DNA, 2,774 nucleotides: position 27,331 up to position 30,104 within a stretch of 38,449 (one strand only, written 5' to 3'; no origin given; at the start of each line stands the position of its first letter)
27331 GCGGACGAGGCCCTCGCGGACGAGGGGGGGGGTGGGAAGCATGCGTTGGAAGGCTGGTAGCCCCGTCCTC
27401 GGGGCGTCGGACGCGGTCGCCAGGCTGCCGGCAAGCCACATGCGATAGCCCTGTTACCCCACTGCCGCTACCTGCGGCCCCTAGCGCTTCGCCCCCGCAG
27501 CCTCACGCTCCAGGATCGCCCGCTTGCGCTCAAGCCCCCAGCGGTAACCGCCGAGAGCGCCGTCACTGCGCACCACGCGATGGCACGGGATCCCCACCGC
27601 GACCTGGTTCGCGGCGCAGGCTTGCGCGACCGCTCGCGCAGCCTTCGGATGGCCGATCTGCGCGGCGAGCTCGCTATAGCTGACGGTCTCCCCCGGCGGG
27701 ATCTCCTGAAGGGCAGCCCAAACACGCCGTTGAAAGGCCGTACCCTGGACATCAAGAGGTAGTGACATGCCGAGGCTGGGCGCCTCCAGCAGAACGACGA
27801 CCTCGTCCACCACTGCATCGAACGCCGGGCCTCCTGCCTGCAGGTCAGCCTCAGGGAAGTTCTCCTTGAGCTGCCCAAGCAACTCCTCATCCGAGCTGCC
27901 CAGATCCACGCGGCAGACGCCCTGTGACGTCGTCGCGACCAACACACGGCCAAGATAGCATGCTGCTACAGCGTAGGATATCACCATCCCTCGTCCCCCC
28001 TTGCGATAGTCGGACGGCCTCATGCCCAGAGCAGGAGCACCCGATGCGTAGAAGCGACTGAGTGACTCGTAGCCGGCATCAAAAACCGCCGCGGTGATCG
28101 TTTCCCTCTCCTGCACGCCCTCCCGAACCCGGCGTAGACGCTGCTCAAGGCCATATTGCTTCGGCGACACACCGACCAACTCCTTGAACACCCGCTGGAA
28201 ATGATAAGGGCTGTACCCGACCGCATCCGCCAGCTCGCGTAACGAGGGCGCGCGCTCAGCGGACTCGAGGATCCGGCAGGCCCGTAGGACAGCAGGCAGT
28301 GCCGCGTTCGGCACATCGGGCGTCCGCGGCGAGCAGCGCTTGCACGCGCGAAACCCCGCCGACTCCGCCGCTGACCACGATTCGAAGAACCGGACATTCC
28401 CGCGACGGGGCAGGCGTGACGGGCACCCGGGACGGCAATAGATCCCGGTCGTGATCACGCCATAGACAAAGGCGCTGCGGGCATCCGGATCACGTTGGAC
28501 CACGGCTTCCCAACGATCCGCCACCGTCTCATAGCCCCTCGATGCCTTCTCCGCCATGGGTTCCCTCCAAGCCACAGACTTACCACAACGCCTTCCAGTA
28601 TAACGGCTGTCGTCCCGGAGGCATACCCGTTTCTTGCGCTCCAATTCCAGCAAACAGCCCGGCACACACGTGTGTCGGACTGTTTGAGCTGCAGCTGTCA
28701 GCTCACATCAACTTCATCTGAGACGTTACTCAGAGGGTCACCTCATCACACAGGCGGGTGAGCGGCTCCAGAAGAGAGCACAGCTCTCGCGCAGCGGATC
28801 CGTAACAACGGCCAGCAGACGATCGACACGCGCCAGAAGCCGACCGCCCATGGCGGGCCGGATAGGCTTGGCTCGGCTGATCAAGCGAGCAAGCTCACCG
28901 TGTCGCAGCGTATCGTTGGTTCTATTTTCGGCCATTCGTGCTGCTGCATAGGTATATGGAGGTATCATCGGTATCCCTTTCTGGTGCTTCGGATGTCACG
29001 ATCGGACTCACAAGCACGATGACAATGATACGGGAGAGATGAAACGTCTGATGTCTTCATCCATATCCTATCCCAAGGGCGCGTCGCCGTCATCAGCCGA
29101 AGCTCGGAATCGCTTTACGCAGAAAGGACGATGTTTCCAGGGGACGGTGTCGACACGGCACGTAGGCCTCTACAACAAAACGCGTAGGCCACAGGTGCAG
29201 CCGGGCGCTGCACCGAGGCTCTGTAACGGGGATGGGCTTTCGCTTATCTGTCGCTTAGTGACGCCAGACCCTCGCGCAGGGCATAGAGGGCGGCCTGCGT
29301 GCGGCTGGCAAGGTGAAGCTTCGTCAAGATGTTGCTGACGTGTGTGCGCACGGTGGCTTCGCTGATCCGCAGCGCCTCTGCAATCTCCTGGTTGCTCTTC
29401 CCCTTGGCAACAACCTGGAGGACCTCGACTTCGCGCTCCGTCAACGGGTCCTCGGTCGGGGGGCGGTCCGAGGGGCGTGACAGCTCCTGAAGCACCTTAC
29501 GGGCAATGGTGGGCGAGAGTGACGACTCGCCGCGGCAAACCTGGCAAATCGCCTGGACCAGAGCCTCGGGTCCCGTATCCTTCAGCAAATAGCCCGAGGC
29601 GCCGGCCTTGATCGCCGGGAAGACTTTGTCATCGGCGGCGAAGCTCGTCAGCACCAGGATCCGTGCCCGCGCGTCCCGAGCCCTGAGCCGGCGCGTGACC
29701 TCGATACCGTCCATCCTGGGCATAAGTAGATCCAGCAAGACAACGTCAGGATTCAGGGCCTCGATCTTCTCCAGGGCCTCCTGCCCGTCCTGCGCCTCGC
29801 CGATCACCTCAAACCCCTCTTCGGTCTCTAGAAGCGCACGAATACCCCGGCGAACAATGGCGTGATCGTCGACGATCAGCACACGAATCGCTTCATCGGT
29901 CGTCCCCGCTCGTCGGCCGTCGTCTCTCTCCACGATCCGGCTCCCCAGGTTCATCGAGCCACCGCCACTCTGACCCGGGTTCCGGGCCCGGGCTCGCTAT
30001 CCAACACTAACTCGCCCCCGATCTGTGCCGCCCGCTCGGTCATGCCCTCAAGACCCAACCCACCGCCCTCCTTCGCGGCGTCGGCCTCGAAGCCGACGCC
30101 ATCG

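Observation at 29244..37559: Heliorhodopsin flanked by a triple-GAF two-component system and a divergent heterodimeric ABC exporter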

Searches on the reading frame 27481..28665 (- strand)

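Call 3: search_protein_families(library=pfam, proteins=[window:27481-28665:-], max_evalue=0.01)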
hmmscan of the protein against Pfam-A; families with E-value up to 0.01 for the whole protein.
window:27481-28665:- (394 aa): 4 families
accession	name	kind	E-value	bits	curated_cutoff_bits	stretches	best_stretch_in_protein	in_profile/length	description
PF01035.26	DNA_binding_1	-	4.7e-35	119.7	27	1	310-389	1-80/81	6-O-methylguanine DNA methyltransferase, DNA binding domain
PF02805.21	Ada_Zn_binding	-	1.1e-30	105.9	23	1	51-113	2-64/65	Metal binding domain of Ada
PF12833.13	HTH_18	-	1.1e-17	64.5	33.6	1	145-222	1-79/80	Helix-turn-helix domain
PF00165.29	HTH_AraC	-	3e-11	43.6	26.6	1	141-171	10-40/42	Bacterial regulatory helix-turn-helix proteins, AraC family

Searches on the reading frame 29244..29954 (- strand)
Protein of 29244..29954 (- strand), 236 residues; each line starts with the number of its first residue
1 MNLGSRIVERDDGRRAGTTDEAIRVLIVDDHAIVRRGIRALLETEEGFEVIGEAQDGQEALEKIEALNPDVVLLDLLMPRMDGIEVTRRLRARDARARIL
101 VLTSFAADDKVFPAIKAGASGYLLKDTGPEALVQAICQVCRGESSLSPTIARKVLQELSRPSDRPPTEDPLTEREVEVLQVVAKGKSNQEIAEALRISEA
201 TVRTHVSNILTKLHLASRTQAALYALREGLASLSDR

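Call 3: search_protein_families(library=pfam, proteins=[window:29244-29954:-], max_evalue=0.01)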
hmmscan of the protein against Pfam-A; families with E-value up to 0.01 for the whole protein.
window:29244-29954:- (236 aa): 11 families
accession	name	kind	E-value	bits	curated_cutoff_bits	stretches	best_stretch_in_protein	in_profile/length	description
PF00072.30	Response_reg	-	3.8e-32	111.2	30.2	1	25-136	1-110/111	Response regulator receiver domain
PF00196.25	GerE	-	4.3e-23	81.2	23.5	1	169-225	1-57/57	Bacterial regulatory proteins, luxR family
PF08281.18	Sigma70_r4_2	-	1.2e-06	28.5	25.7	1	177-213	17-54/54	Sigma-70, region 4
PF04545.22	Sigma70_r4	-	7e-05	22.7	24.1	1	171-213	5-48/50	Sigma-70, region 4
PF02310.24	B12-binding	-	0.00047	20.4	32.1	1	38-102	20-85/121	B12 binding domain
PF13384.12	HTH_23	-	0.00062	19.9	24.6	1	176-203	8-35/50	Homeodomain-like domain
PF14493.12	HTH_40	-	0.0021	18.8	27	1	178-212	5-39/89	Helix-turn-helix domain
PF13518.12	HTH_28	-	0.0025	18.3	25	1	177-207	4-34/52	Helix-turn-helix domain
PF13412.12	HTH_24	-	0.0037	17.3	21.9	1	186-207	18-39/48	Winged helix-turn-helix DNA-binding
PF08279.18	HTH_11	-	0.004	17.4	25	0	187-212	17-42/55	HTH domain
PF04967.18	HTH_10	-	0.0077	16.5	23.1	0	183-213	21-51/53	HTH DNA binding domain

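Call 64: search_protein_families(library=ncbifam, proteins=[window:29244-29954:-], max_evalue=0.00001)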
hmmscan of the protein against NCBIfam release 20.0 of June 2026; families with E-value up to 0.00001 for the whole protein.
window:29244-29954:- (236 aa): 108 families (the best 25 are shown)
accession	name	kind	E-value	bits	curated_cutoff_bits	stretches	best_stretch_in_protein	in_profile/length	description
NF007935.0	PRK10651.1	equivalog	4.7e-59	199.2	250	1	19-228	3-213/216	two-component system response regulator NarL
NF047785.1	respo_reg_MadR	equivalog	1.4e-56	191.2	300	1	23-230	1-208/209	MadR family response regulator transcription factor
NF007708.0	PRK10403.1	equivalog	1.8e-53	181.2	343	1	22-226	6-209/215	nitrate/nitrite response regulator protein NarP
NF052445.1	RespRegMctR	equivalog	2.3e-50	170.9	300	1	23-230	2-204/205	two-component system response regulator MctR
NF011896.0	PRK15369.1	equivalog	4.6e-45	153.8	242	1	22-228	3-207/211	two component system response regulator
NF007018.1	PRK09483.1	equivalog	4.2e-42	144.2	280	1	23-231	2-209/217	UvrY/SirA/GacA family response regulator transcription factor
NF007419.0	PRK09958.1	equivalog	5e-28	98.1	251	1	25-225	3-198/204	acid-sensing system DNA-binding response regulator EvgA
NF007403.0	PRK09935.1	equivalog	1.3e-27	96.8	271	1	24-224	5-203/210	fimbria biosynthesis transcriptional regulator FimZ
NF007685.0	PRK10360.1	equivalog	1.8e-27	96.4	258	1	23-218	2-185/196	response regulator transcription factor UhpA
NF041367.1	CheY_Halo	equivalog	1e-25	90.3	200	1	25-139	1-113/114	chemotaxis protein CheY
NF001965.0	PRK00742.1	subfamily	1.1e-25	90.6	293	1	21-129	2-111/357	chemotaxis-specific protein-glutamate methyltransferase CheB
NF009206.0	PRK12555.1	subfamily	1.7e-23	83.1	342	1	23-120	1-99/340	chemotaxis-specific protein-glutamate methyltransferase CheB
NF006900.1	PRK09390.1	equivalog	2.2e-23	82.9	255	1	22-220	4-192/203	response regulator FixJ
TIGR02875.1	spore_0_A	equivalog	7.4e-22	77.8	200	1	22-144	2-126/262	sporulation transcription factor Spo0A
NF007901.0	PRK10610.1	equivalog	8.5e-21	74.4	189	1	19-127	2-111/129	chemotaxis response regulator CheY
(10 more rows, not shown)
